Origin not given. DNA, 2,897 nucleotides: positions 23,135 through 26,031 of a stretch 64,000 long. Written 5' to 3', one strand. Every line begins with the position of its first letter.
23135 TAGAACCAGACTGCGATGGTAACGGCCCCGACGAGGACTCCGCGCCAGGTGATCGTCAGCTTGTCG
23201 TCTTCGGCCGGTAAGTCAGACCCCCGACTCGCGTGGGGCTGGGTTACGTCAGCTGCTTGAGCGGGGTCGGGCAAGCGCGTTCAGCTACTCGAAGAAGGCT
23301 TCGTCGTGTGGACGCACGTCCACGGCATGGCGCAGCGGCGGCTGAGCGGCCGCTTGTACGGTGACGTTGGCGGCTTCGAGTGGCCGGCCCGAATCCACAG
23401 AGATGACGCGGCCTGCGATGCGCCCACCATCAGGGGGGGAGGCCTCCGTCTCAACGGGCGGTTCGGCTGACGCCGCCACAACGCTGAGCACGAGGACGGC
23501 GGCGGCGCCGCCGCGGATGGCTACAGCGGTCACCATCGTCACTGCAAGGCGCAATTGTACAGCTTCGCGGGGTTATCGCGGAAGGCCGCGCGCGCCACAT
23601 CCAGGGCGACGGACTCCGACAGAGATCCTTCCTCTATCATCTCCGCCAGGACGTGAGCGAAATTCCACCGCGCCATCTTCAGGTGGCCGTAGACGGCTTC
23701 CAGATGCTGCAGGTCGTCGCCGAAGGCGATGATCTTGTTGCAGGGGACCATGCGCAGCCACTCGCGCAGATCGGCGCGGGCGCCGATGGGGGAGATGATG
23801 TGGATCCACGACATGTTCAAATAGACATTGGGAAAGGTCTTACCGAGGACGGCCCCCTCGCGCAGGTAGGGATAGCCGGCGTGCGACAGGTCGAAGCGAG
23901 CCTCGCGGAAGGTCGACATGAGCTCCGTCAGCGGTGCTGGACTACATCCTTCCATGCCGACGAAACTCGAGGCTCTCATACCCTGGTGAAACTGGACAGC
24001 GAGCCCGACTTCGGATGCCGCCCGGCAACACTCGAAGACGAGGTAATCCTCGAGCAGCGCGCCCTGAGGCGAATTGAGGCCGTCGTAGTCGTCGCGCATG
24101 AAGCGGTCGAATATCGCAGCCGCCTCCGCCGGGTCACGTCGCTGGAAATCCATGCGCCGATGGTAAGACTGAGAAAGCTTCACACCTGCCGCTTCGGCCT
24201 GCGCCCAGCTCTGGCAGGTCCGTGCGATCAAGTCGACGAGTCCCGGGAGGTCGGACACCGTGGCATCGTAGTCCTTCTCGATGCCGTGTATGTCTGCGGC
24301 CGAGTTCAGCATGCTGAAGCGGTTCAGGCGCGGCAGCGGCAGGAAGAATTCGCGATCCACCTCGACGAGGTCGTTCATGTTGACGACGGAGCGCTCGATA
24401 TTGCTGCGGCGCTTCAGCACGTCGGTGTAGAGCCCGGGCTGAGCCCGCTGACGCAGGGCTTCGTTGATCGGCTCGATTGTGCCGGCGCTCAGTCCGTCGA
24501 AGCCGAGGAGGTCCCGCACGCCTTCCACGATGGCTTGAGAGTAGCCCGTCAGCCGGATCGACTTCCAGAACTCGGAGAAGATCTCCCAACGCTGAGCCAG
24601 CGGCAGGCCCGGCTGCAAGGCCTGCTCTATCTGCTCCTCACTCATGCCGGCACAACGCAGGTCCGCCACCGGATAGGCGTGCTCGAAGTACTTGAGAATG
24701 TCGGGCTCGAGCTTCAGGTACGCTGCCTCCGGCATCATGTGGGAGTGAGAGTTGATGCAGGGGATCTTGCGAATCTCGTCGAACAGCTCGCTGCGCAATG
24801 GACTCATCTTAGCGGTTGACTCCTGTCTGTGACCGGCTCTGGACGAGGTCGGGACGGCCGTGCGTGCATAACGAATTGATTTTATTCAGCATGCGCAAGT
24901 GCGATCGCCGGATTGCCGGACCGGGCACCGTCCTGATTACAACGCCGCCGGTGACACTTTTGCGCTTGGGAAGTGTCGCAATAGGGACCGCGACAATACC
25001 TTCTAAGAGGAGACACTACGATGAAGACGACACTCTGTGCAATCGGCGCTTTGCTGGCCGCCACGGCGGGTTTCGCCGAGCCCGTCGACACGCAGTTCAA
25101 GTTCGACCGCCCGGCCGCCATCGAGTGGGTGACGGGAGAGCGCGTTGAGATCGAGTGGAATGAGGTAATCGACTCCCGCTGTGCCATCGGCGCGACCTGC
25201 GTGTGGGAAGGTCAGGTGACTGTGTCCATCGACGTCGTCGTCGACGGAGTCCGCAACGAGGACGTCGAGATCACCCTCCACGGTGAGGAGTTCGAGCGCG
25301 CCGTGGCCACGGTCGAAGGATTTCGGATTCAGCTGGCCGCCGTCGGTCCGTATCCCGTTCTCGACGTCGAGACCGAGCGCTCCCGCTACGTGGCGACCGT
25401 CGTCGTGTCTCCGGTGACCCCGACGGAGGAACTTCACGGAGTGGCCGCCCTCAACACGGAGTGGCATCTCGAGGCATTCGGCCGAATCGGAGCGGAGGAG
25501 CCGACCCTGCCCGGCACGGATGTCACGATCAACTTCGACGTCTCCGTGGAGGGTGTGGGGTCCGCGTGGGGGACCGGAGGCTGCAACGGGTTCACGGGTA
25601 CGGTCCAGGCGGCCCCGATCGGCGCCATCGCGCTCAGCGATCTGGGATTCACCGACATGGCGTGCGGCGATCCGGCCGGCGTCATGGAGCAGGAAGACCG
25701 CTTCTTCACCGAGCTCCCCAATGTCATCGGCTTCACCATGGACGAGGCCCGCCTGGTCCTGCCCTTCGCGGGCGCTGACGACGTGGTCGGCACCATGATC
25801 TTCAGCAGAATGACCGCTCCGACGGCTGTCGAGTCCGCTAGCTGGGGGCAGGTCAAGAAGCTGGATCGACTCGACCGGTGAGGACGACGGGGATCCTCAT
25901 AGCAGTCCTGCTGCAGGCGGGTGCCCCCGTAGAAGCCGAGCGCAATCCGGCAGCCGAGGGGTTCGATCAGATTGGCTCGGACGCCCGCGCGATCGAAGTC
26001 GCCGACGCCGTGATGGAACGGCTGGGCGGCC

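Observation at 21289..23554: Uncharacterised ~660-aa, ~14-TM membrane protein family present as two paralogs, each preceded by a small ORF on the same strand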

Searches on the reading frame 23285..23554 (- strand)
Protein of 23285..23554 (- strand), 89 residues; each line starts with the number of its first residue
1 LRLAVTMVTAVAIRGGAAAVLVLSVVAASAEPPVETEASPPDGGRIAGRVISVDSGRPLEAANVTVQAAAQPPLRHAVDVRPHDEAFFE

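Call 7: search_protein_families(library=pfam, proteins=[window:23285-23554:-], max_evalue=1)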
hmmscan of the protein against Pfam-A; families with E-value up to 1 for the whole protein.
window:23285-23554:- (89 aa): 1 family
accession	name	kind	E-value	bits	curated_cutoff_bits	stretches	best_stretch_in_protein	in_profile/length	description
PF13620.12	CarboxypepD_reg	-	0.0064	17.3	32.3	1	46-72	2-27/82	Carboxypeptidase regulatory-like domain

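Call 8: search_protein_families(library=ncbifam, proteins=[window:23285-23554:-], max_evalue=1)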
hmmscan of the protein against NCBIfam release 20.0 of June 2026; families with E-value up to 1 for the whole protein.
window:23285-23554:- (89 aa): 1 family
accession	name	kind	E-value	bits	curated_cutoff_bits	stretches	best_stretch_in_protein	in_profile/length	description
NF052345.1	S_layer_anammox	exception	0.35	8.1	1400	1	8-70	1278-1339/1596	Kustd1514 family S-layer glycoprotein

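Call 63: search_protein_representatives(protein=window:23285-23536:-)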
Query: 83 residues. Proteins with E-value up to 0.001 (for the whole library): 31; up to 1e-10: 2; up to 1e-30: 1. The best 31 are listed.
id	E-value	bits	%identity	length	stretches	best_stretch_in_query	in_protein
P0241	1.2e-43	162.0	100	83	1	1-83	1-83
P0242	3.0e-11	59.2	39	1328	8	20-59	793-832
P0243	4.2e-09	52.4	44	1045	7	19-62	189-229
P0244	4.3e-09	52.3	36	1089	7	26-69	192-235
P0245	1.0e-08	51.1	37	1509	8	9-65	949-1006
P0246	1.1e-08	51.1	42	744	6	36-71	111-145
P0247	1.5e-08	50.6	37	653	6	34-61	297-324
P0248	2.7e-07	46.6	38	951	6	18-60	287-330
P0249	4.9e-07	45.8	34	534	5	5-61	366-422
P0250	9.5e-07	44.9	40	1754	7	37-67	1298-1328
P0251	4.7e-06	42.7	38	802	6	31-64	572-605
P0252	7.8e-06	42.0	34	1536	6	9-61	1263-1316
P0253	9.6e-06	41.7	35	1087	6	21-60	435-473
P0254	1.1e-05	41.5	39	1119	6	18-60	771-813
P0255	1.5e-05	41.1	36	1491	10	19-64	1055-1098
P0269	3.8e-04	36.6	32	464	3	5-61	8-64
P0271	8.1e-04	35.6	37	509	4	29-66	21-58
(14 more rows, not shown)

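Call 105: search_protein_families(library=pfam, proteins=[P0269, P0271, P0242, P0243], max_evalue=0.001)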
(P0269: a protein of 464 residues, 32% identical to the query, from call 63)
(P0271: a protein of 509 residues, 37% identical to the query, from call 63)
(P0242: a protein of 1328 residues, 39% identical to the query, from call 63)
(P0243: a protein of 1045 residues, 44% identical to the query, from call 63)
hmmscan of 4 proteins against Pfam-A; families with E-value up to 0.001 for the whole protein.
P0269 (464 aa): 9 families
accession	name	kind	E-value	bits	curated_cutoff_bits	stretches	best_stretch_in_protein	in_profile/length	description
PF13620.12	CarboxypepD_reg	-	1.5e-57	192.3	32.3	4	42-120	1-81/82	Carboxypeptidase regulatory-like domain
PF13715.12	CarbopepD_reg_2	-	8.3e-35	119.1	32.2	4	225-305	2-78/88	CarboxypepD_reg-like domain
PF17210.9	SdrD_B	-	1.3e-14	54.8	29.7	0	323-358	20-56/112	SdrD B-like domain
PF17802.7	SpaA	-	1.3e-13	51.4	23.1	0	230-292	9-77/91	Prealbumin-like fold domain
PF20598.4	DUF6795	-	3.1e-11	43.9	27.4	0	232-266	7-46/103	Domain of unknown function (DUF6795)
PF11974.14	bMG3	-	5.4e-10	39.6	34.9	0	230-266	21-59/103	Bacterial alpha-2-macroglobulin MG3 domain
PF08308.17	PEGA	-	9.6e-07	29.1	20.8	0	93-121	38-68/71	PEGA domain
PF07210.18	DUF1416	-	1.5e-06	28.5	23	0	132-199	19-86/97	Protein of unknown function (DUF1416)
PF16371.11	MetallophosN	-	0.0004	21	35.6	0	45-84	1-34/77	N terminal of Calcineurin-like phosphoesterase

P0271 (509 aa): 9 families
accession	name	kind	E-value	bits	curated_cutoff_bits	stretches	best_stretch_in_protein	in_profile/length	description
PF13620.12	CarboxypepD_reg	-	3.1e-34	117.6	32.3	4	247-308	2-60/82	Carboxypeptidase regulatory-like domain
PF17210.9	SdrD_B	-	1.1e-19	71.1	29.7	0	262-305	26-67/112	SdrD B-like domain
PF13715.12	CarbopepD_reg_2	-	5e-13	49.3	32.2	0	439-494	1-50/88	CarboxypepD_reg-like domain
PF17802.7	SpaA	-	3e-08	34.2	23.1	0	267-301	23-57/91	Prealbumin-like fold domain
PF00576.27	Transthyretin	-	1.5e-07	32.4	25.3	0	439-494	1-63/109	HIUase/Transthyretin family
PF00775.27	Dioxygenase_C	-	6.1e-05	23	27.3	0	348-416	29-92/182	Dioxygenase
PF02369.22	Big_1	-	6.2e-05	23.5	34.9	0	34-77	23-61/93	Bacterial Ig-like domain (group 1)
PF25020.1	TTR_TEN1-4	-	7.4e-05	23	27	0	32-61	9-37/86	Teneurin TTR-like domain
PF22902.2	NOMO1-like_9th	-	0.00091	19.4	27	0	382-400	33-52/75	BOS complex subunit NOMO1-like, beta sandwich domain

P0242 (1328 aa): 19 families
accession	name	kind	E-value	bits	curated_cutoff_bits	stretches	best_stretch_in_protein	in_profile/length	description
PF13620.12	CarboxypepD_reg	-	4.7e-87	286.9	32.3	10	812-905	1-82/82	Carboxypeptidase regulatory-like domain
PF17210.9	SdrD_B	-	4.8e-45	152.8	29.7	4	623-680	27-82/112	SdrD B-like domain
PF13715.12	CarbopepD_reg_2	-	7.1e-39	132.2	32.2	0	505-561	1-51/88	CarboxypepD_reg-like domain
PF17802.7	SpaA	-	3.9e-35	120.3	23.1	1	1023-1071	9-57/91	Prealbumin-like fold domain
PF10670.15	DUF4198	-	1.4e-19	71.5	34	0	396-460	143-206/209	Domain of unknown function (DUF4198)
PF01060.29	TTR-52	-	1.6e-17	64.3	24.9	0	208-253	8-53/79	Transthyretin-like family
PF11974.14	bMG3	-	6e-17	61.9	34.9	0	95-130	33-63/103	Bacterial alpha-2-macroglobulin MG3 domain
PF00576.27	Transthyretin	-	2.4e-13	51.1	25.3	0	612-673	8-74/109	HIUase/Transthyretin family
PF20598.4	DUF6795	-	2.6e-12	47.4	27.4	0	198-253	1-52/103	Domain of unknown function (DUF6795)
PF02494.22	HYR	-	5e-11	43.2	21.7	1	1236-1313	2-81/81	HYR domain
PF09430.16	EMC7_beta-sandw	-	7.1e-11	42.8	26.6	0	621-673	6-56/122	ER membrane protein complex subunit 7, beta-sandwich domain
PF23193.1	NOMO_3rd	-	1.6e-09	38.2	27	0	100-133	54-87/120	NOMO third transthyretin-like domain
PF01105.29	EMP24_GP25L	-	1.2e-07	32.4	25.9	0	600-670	19-87/182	emp24/gp25L/p24 family/GOLD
PF23591.1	CILP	-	2e-07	31.3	27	0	301-323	7-29/90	Cartilage intermediate layer protein 1-like domain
PF16405.10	DUF5013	-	1.4e-06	29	28.5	0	442-470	63-91/149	Domain of unknown function (DUF5013)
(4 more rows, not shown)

P0243 (1045 aa): 11 families
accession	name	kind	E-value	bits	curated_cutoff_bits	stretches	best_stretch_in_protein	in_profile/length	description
PF13620.12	CarboxypepD_reg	-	6.3e-69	228.8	32.3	9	916-973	2-54/82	Carboxypeptidase regulatory-like domain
PF13715.12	CarbopepD_reg_2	-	8.5e-34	115.9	32.2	0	916-974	1-51/88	CarboxypepD_reg-like domain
PF17210.9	SdrD_B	-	1.2e-28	100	29.7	1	219-271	21-71/112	SdrD B-like domain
PF10670.15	DUF4198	-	3.7e-25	89.7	34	0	707-768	142-204/209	Domain of unknown function (DUF4198)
PF17802.7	SpaA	-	1.5e-17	64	23.1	0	916-972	3-57/91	Prealbumin-like fold domain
PF11974.14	bMG3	-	1.9e-14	53.9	34.9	0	920-964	19-59/103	Bacterial alpha-2-macroglobulin MG3 domain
PF01060.29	TTR-52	-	5.6e-09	36.9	24.9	0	218-255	7-46/79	Transthyretin-like family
PF23193.1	NOMO_3rd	-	1.2e-07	32.3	27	0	211-246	5-39/120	NOMO third transthyretin-like domain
PF23591.1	CILP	-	7.2e-06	26.4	27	0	916-938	7-29/90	Cartilage intermediate layer protein 1-like domain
PF19106.5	DUF5793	-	5.3e-05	23.9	25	0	242-265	67-90/157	Family of unknown function (DUF5793)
PF14144.11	DOG1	-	0.00038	21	27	0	374-395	29-50/77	Seed dormancy control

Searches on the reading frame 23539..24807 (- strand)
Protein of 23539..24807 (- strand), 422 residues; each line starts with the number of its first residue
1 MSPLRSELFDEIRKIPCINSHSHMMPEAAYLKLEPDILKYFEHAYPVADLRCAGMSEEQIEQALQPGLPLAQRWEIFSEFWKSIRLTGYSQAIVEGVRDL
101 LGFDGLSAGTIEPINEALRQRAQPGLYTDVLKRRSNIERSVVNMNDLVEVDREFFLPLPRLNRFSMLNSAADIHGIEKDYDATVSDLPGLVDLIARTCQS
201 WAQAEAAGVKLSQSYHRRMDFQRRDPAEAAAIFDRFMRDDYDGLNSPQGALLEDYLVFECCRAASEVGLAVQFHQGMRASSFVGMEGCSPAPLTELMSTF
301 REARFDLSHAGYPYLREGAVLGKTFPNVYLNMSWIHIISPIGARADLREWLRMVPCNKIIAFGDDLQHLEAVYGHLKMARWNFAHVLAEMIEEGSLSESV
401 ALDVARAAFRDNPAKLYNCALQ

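Call 13: search_protein_families(library=pfam, proteins=[window:23539-24807:-], max_evalue=0.001)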
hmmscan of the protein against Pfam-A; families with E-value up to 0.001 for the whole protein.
window:23539-24807:- (422 aa): 1 family
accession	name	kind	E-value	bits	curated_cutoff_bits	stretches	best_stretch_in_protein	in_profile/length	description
PF04909.20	Amidohydro_2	-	2.5e-07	31.2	26.4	1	249-418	118-288/289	Amidohydrolase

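Call 73: search_protein_families(library=ncbifam, proteins=[window:23539-24807:-], max_evalue=0.01)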
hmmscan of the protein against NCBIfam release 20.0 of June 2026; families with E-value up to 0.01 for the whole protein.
window:23539-24807:- (422 aa): 1 family
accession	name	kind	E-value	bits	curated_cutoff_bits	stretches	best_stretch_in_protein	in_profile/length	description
NF002794.0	PRK02925.1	equivalog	0.00019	20.6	387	0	203-277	226-298/459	glucuronate isomerase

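Call 82: search_solved_structures(query=window:23539-24807:-, max_evalue=1)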
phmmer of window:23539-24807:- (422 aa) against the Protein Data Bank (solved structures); distinct sequences matched with E-value up to 1: 3.
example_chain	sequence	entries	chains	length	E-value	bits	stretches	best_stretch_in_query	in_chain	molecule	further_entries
2qpx_A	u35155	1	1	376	6.8e-08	35.4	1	208-374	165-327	Predicted metal-dependent hydrolase of the TIM-barrel fold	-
4i6v_A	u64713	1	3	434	2.7e-07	33.4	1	295-418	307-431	Amidohydrolase 2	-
1j5s_A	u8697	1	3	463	0.0025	20.4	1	319-417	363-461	URONATE ISOMERASE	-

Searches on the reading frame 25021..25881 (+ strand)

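Call 13: search_protein_families(library=pfam, proteins=[window:25021-25881:+], max_evalue=0.001)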
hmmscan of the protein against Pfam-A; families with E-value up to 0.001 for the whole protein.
window:25021-25881:+ (286 aa): 1 family
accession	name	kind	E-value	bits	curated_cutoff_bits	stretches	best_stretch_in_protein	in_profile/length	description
PF03724.22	META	-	4.1e-13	49.7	24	1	145-250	6-100/109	META domain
